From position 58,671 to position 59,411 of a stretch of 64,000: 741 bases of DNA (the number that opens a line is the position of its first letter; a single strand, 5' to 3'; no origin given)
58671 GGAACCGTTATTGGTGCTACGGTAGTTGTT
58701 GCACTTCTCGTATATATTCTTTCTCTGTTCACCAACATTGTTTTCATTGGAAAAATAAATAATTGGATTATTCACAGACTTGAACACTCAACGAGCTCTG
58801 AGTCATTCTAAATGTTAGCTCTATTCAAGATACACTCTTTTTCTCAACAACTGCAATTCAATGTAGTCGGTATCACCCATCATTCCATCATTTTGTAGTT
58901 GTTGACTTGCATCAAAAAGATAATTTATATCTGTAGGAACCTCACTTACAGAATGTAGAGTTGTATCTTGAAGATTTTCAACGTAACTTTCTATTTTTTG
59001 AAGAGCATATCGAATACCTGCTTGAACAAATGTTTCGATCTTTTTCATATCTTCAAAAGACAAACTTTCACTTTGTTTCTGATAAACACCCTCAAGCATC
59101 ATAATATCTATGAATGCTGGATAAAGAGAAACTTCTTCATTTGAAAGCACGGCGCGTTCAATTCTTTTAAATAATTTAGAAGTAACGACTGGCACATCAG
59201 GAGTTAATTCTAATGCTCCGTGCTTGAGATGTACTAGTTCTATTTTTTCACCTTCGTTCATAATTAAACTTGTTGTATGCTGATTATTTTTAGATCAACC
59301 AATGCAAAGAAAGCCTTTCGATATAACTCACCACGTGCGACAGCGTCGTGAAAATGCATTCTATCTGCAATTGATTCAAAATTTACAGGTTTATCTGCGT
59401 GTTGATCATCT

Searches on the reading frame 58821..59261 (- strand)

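Call 40: search_protein_families(library=pfam, proteins=[window:58821-59261:-], max_evalue=0.1)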
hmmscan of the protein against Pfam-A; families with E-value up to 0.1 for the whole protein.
window:58821-59261:- (146 aa): 2 families
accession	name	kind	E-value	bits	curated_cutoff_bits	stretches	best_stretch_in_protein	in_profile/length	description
PF23289.1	Spectrin_5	-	0.014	15.9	27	0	80-117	9-45/80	Guanine nucleotide exchange factor DBS-like, spectrin-like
PF22194.2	F-93_WHD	-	0.047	14.2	28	0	106-145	23-58/62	F-93, winged-helix domain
